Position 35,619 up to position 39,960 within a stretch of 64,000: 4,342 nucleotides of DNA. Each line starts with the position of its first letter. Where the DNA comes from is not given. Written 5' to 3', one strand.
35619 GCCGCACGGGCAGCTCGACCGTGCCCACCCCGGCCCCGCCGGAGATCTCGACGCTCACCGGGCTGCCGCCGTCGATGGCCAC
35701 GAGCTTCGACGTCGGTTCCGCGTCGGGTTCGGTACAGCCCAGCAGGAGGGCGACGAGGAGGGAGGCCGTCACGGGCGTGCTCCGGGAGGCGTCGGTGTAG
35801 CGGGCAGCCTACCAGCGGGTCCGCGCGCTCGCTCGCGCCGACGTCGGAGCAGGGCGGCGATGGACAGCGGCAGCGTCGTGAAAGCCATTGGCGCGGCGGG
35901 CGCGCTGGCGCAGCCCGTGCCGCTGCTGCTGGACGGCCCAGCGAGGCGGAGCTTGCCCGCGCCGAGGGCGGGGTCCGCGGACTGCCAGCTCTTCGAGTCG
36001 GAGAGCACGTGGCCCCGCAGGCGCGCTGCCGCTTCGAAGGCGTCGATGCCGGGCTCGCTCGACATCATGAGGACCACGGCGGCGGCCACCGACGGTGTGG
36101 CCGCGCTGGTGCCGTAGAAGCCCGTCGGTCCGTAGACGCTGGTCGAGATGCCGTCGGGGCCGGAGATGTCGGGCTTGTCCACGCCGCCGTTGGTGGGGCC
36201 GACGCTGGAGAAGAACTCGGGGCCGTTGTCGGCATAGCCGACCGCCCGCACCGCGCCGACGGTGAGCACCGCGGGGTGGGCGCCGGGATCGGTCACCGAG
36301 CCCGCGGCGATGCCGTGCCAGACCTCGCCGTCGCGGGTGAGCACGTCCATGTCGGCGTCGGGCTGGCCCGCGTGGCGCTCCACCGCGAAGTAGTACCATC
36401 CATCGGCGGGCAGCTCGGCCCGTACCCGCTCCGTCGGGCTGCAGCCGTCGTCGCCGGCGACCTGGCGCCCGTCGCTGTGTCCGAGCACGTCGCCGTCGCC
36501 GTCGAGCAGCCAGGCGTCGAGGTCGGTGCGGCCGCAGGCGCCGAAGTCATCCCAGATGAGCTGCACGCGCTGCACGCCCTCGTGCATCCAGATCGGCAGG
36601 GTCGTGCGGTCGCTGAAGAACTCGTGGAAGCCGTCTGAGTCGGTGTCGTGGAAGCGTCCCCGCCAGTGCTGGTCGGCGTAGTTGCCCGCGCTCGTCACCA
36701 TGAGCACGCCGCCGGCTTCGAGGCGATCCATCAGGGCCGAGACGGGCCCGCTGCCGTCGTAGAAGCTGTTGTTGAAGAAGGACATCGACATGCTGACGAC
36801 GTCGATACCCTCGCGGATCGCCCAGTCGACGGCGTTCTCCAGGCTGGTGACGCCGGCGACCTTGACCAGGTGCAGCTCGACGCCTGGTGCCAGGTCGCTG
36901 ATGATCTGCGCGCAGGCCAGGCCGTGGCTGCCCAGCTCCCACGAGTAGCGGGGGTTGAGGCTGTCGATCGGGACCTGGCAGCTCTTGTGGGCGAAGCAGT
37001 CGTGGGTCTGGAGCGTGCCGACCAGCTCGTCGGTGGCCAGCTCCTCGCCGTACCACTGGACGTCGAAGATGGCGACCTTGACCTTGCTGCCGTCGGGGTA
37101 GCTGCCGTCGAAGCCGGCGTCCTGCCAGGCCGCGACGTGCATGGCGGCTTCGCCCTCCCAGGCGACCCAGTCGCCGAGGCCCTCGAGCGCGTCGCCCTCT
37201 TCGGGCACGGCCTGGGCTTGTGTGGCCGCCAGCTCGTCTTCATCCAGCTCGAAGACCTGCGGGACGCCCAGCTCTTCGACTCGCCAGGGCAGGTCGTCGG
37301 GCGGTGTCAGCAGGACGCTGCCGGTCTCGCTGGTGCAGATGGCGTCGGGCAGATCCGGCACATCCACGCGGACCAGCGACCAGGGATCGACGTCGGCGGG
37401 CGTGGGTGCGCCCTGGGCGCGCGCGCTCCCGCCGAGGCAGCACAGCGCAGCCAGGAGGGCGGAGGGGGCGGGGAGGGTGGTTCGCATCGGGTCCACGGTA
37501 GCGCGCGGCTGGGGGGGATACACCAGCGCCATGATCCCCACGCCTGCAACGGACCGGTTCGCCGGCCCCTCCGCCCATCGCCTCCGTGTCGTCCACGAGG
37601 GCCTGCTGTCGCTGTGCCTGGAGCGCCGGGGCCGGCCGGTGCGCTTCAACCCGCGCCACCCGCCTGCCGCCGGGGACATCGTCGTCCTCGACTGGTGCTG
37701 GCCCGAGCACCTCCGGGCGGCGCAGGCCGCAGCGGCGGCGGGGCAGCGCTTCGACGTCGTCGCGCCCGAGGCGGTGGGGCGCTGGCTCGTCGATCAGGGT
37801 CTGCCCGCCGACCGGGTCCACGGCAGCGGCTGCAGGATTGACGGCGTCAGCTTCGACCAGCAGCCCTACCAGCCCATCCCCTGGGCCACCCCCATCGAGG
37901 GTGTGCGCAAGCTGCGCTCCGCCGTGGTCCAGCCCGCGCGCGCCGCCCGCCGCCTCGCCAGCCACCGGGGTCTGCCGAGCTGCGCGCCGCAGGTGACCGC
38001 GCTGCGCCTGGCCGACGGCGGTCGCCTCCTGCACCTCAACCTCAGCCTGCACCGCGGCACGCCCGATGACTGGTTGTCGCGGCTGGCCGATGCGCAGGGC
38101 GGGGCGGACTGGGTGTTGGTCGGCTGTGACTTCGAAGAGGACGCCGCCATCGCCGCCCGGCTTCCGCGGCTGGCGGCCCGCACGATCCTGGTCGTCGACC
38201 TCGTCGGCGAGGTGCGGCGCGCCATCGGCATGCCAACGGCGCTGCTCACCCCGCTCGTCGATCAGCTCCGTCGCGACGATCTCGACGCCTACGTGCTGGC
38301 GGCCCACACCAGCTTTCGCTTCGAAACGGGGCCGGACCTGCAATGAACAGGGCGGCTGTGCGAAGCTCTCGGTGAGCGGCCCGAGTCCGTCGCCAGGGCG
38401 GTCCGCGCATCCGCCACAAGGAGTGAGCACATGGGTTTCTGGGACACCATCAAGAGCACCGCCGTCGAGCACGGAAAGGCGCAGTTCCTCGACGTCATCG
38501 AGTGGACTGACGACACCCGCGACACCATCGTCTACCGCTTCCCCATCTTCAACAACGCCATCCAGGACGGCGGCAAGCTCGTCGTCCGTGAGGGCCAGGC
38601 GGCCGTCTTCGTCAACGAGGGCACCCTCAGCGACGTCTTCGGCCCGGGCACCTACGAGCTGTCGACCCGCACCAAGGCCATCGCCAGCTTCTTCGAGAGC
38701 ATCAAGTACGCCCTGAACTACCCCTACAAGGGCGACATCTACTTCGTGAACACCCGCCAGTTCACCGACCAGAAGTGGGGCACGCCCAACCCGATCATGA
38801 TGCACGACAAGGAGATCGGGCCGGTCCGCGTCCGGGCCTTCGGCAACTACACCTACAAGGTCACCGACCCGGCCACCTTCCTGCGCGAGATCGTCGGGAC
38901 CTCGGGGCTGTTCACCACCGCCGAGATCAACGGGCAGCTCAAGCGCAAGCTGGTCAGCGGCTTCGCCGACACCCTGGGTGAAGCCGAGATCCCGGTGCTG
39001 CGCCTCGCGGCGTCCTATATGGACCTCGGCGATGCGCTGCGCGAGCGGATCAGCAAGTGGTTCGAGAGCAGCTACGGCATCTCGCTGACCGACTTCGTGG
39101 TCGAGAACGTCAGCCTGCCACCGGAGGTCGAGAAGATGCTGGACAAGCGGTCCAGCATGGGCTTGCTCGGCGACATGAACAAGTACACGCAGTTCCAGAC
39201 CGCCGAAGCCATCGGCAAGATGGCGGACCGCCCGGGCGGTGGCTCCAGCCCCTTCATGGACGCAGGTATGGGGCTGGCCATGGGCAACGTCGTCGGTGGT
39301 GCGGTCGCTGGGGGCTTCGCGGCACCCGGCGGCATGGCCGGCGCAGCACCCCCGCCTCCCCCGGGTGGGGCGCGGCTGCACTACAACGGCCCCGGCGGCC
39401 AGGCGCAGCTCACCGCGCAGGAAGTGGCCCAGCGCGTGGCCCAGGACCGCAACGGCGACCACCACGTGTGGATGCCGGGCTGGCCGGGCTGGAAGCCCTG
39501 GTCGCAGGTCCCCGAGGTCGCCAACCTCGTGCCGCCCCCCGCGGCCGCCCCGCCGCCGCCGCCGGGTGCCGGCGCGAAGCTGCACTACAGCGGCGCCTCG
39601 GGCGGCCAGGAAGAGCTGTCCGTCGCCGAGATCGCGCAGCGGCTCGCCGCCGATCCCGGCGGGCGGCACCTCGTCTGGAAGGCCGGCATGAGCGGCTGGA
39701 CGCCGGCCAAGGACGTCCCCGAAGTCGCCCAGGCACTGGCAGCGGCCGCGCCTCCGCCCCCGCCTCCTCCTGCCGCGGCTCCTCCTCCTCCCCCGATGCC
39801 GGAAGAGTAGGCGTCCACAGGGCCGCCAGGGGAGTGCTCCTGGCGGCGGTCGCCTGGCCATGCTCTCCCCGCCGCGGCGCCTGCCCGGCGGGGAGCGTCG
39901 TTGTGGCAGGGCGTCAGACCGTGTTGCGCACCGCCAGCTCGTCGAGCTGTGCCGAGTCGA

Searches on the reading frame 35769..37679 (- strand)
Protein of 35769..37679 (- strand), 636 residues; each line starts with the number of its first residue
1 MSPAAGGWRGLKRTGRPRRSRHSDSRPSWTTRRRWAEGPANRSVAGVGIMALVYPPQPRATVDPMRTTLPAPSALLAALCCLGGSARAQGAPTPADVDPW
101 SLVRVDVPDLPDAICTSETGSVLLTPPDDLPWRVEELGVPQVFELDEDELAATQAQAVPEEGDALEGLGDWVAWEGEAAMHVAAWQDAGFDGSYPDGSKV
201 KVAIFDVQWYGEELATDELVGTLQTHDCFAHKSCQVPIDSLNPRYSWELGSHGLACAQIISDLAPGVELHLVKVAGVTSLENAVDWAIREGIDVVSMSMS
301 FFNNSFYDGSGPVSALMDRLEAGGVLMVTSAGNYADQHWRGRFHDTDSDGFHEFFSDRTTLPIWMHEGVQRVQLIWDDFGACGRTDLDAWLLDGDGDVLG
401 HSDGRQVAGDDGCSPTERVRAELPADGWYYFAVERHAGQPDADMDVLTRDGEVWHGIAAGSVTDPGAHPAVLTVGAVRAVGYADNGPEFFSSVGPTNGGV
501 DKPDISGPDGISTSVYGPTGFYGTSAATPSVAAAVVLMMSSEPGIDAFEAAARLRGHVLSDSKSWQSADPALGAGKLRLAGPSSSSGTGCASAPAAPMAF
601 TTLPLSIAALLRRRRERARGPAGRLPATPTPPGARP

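Call 78: search_protein_families(library=pfam, proteins=[window:35769-37679:-], max_evalue=0.0001)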
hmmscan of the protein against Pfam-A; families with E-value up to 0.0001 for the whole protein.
window:35769-37679:- (636 aa): 1 family
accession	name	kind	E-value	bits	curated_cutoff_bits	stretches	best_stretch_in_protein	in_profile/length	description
PF00082.27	Peptidase_S8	-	8.5e-18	65.1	21.8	2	458-548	160-260/288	Subtilase family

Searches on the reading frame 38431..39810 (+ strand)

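Call 78: search_protein_families(library=pfam, proteins=[window:38431-39810:+], max_evalue=0.0001)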
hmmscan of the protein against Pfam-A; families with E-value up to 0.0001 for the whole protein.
window:38431-39810:+ (459 aa): 3 families
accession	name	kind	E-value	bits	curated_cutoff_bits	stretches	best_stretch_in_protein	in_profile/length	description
PF13421.11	Band_7_1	-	3.9e-80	268.9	24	1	34-244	1-210/211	SPFH domain-Band 7 family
PF14237.11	GYF_2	-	5.3e-11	42.6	25.8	1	399-431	16-49/50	GYF domain 2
PF01145.31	Band_7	-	7.7e-10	39.5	23.6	1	51-240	2-158/176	SPFH domain / Band 7 family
